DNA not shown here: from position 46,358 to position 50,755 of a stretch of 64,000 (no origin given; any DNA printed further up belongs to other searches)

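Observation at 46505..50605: One 1366-aa polypeptide fuses a processive GT2 synthase, a multi-helix membrane region and two periplasmic glycoside-hydrolase-like domains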

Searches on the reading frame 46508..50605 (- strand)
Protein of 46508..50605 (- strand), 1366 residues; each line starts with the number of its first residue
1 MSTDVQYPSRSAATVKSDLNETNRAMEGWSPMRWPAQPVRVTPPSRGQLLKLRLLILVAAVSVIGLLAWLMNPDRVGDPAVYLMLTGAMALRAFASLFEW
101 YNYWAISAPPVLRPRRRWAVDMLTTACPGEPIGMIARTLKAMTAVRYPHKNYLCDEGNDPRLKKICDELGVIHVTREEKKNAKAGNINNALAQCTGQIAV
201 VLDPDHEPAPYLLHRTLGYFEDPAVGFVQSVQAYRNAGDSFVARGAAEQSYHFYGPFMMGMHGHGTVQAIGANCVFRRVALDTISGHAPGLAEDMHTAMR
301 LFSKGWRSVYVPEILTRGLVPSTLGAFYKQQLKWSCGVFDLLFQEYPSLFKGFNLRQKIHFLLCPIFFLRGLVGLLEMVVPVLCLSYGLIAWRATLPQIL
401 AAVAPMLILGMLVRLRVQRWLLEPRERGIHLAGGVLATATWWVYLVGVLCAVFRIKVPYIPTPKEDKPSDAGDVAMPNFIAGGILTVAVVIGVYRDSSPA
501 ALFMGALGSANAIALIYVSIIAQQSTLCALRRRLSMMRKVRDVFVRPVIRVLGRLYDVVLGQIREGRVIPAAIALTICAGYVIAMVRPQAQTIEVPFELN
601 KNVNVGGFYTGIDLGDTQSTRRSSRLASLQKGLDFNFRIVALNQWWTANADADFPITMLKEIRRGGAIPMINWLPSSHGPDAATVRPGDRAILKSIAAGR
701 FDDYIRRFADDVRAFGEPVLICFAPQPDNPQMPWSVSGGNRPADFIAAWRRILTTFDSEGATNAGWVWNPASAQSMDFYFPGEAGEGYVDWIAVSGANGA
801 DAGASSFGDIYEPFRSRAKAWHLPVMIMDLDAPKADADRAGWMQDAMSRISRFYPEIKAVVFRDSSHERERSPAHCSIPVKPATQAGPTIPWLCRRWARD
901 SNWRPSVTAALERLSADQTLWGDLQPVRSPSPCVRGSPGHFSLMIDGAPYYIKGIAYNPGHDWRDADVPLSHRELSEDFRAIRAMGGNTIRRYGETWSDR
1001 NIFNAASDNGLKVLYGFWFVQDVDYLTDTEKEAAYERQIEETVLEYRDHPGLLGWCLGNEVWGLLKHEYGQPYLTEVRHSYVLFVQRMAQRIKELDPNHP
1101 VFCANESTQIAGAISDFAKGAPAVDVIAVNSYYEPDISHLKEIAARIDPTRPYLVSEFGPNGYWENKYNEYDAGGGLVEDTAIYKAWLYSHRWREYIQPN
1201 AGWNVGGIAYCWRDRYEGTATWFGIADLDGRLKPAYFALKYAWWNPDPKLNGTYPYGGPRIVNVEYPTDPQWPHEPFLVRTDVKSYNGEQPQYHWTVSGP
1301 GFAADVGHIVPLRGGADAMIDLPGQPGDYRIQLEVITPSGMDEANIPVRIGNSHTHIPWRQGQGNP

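Call 5: search_protein_families(library=pfam, proteins=[window:46508-50605:-], max_evalue=1)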
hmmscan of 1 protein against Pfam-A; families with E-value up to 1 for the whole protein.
window:46508-50605:- (1366 aa): 8 families
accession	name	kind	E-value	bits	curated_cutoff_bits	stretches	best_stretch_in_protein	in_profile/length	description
PF13641.12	Glyco_tranf_2_3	-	2.5e-23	83.7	27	1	135-337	16-230/230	Glycosyltransferase like family 2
PF13632.12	Glyco_trans_2_3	-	1.5e-22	80.9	27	1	200-404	3-189/198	Glycosyl transferase family group 2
PF00535.33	Glycos_transf_2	-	1.8e-14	54.4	23.3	1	134-283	12-166/168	Glycosyl transferase family 2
PF13506.12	Glyco_transf_21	-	1.1e-11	44.9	21.7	1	172-335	7-173/174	Glycosyl transferase family 21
PF02836.23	Glyco_hydro_2_C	-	4.5e-07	29.7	21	1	1027-1159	102-211/302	Glycosyl hydrolases family 2, TIM barrel domain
PF03552.20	Cellulose_synt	-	5.2e-06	25.7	24.7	1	291-432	422-563/722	Cellulose synthase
PF03198.20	Glyco_hydro_72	-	2.6e-05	24.1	25.9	1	946-1171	24-260/314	Glucanosyltransferase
PF12606.13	RELT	-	0.15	11.6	25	1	360-376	3-19/42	Tumour necrosis factor receptor superfamily member 19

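Call 6: search_protein_families(library=ncbifam, proteins=[window:46508-50605:-], max_evalue=1)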
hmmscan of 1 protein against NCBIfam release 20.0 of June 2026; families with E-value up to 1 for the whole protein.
window:46508-50605:- (1366 aa): 12 families
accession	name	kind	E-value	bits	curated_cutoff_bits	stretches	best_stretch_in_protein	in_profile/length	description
TIGR03030.1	CelA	equivalog_domain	1.2e-46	159.1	699.1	1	129-419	141-458/714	UDP-forming cellulose synthase catalytic subunit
NF008558.0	PRK11498.1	equivalog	1.1e-33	116.3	992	1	104-417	256-580/872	UDP-forming cellulose synthase catalytic subunit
TIGR03472.1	HpnI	equivalog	1.1e-13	50.8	310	1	175-340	106-274/373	bacteriohopanetetrol glucosamine biosynthesis glycosyltransferase HpnI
TIGR03965.1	mycofact_glyco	equivalog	2e-12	46.7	280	1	134-357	88-318/467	mycofactocin biosynthesis glycosyltransferase MftF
TIGR03937.1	PgaC_IcaA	equivalog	3.9e-11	42.5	422.3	1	135-355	60-287/407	poly-beta-1,6-N-acetyl-D-glucosamine synthase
TIGR04242.1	nodulat_NodC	equivalog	1.8e-07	30.5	550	1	190-339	126-285/395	chitooligosaccharide synthase NodC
NF041462.1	GalA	equivalog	1.6e-06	26.6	900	1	980-1250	334-577/763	beta-galactosidase GalA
NF007538.0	PRK10150.1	equivalog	0.0067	14.8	544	1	1028-1134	388-477/607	beta-glucuronidase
NF041463.1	GalB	equivalog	0.0091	13.8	900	1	943-1106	361-513/869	beta-galactosidase GalB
NF007666.0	PRK10340.1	equivalog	0.021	12.6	1284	1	1015-1060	403-449/1030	beta-galactosidase subunit alpha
NF041875.1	EPS_EpsD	equivalog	0.079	12.3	370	1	136-313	15-201/325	exopolysaccharide biosynthesis glycosyltransferase EpsD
NF050095.1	BetGlucuronLacZ4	equivalog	0.2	9.7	950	1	962-1072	305-415/666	beta-glucuronidase LacZ4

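Call 7: search_solved_structures(query=window:46508-50605:-, max_evalue=1, show_alignments=0)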
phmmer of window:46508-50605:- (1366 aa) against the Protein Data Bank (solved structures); distinct sequences matched with E-value up to 1: 36.
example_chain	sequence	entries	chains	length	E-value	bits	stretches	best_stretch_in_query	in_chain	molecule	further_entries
5ej1_A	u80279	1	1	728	8.9e-41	142.5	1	114-422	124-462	Putative cellulose synthase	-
4hg6_A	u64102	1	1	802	1.4e-40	141.8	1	115-422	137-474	Cellulose Synthase Subunit A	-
4p00_A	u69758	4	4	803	1.4e-40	141.8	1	115-422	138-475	Cellulose Synthase A subunit | Cellulose Synthase subunit A | Putative cellulose synthase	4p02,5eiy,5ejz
7lby_A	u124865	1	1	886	4.1e-27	97.3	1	100-418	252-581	Cellulose synthase catalytic subunit [UDP-forming]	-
9b8v_E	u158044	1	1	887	4.1e-27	97.2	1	100-418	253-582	Cellulose synthase catalytic subunit [UDP-forming]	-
9fmv_A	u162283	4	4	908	4.3e-27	97.2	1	100-418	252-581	Cellulose synthase catalytic subunit [UDP-forming]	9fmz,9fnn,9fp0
9oro_A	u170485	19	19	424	1.1e-25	92.5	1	981-1350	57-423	Glycoside hydrolase family 158 | GH158(Pro)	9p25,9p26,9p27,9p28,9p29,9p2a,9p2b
6pal_A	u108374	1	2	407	2.2e-18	68.3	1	985-1226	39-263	Uncharacterized protein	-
2bvd_A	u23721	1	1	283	1.5e-13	52.3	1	695-866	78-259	ENDOGLUCANASE H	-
2v3g_A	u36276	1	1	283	1.6e-13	52.2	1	695-866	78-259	ENDOGLUCANASE H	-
2bv9_A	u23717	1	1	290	1.6e-13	52.2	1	695-866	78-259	ENDOGLUCANASE H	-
2vi0_A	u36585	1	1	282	2e-13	51.9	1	695-866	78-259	Endoglucanase H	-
2cip_A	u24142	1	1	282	3.2e-13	51.2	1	695-866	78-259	ENDOGLUCANASE H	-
6zpl_C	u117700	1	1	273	3.3e-13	51.1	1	696-866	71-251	Endoglucanase H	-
2cit_A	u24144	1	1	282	4.8e-13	50.6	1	695-866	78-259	ENDOGLUCANASE H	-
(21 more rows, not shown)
